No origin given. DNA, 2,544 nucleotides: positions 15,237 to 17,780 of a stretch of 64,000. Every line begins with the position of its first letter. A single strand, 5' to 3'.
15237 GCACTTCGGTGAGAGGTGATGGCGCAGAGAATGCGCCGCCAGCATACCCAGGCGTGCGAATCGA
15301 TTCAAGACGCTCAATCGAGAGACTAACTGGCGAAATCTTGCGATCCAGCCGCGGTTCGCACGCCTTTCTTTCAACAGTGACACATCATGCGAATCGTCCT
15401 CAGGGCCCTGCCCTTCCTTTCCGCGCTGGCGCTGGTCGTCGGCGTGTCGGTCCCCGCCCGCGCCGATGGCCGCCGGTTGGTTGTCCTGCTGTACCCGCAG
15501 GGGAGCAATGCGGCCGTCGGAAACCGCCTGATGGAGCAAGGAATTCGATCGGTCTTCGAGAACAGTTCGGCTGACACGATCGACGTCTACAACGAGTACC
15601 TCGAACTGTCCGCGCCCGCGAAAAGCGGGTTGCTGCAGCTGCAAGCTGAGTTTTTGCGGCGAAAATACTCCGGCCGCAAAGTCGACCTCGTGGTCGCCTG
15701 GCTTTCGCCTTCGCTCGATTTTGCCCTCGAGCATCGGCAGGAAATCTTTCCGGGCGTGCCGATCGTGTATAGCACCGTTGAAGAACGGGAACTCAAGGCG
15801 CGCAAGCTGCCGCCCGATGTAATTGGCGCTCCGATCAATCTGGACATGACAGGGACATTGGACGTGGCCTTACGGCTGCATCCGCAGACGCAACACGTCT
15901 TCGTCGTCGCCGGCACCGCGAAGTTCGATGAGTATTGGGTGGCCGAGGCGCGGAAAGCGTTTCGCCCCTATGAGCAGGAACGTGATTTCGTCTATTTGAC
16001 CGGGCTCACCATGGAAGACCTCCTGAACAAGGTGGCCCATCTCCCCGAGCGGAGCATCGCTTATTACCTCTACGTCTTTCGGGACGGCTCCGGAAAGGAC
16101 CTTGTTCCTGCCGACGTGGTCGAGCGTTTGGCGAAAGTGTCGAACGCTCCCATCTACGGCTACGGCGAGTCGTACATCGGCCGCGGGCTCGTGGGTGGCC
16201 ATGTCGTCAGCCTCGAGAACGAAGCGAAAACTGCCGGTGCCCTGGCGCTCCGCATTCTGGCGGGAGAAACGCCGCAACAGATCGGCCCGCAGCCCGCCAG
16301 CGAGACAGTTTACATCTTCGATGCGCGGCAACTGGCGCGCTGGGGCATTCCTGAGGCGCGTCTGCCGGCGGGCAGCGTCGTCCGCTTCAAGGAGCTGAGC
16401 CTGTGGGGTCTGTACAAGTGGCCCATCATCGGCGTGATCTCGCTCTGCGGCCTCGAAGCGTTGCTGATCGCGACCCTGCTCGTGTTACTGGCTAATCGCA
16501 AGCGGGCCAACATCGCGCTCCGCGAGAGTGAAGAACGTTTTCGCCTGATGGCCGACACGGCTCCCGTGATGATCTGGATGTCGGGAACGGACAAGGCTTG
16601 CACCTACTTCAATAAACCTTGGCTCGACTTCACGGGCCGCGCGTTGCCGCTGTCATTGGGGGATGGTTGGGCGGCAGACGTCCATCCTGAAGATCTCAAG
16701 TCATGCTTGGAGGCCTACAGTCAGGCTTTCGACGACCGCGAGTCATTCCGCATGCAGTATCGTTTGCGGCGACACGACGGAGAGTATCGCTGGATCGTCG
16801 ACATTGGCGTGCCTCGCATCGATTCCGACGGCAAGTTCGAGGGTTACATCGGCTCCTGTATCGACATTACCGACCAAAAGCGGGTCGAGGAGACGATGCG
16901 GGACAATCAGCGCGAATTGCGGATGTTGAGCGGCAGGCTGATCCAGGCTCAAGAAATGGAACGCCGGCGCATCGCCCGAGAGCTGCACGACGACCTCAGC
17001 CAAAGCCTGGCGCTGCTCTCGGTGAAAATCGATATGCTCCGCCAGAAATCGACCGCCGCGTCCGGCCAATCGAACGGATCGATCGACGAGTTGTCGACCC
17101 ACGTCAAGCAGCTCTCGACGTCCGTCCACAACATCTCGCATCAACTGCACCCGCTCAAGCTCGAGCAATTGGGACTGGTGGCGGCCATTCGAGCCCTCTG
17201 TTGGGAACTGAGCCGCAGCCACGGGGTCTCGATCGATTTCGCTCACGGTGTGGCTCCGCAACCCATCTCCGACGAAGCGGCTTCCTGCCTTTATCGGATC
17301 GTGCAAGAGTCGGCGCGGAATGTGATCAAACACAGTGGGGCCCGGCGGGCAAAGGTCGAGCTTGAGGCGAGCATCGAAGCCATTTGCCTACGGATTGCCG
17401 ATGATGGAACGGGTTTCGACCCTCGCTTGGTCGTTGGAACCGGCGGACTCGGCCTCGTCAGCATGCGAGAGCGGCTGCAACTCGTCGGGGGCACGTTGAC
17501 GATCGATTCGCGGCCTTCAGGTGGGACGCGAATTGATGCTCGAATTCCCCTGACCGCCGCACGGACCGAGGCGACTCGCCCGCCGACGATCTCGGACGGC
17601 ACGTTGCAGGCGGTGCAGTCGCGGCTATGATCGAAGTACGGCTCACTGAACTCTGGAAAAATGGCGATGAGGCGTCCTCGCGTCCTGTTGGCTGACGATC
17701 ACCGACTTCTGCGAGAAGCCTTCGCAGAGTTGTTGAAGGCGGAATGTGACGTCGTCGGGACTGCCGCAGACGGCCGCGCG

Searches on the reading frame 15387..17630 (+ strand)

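Call 78: search_protein_families(library=pfam, proteins=[window:15387-17630:+], max_evalue=0.001)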
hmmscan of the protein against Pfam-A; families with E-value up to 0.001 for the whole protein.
window:15387-17630:+ (747 aa): 7 families
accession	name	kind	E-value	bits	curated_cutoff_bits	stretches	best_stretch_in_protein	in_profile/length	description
PF08447.18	PAS_3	-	1.5e-14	54.4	25.6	1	407-489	3-87/89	PAS fold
PF02518.31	HATPase_c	-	1.4e-13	51.7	26.4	1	635-723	6-110/111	Histidine kinase-, DNA gyrase B-, and HSP90-like ATPase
PF07730.19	HisKA_3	-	3.2e-12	47.2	24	1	525-590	1-66/68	Histidine kinase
PF00989.32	PAS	-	5.2e-10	39.8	22.6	1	383-494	1-113/113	PAS fold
PF13426.13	PAS_9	-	3.6e-05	24.4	27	1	393-496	1-103/103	PAS domain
PF13188.13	PAS_8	-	5e-05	23.5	21.8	1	383-435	1-53/65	PAS domain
PF08448.16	PAS_4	-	0.00014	22.5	23.1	1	391-499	3-110/110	PAS fold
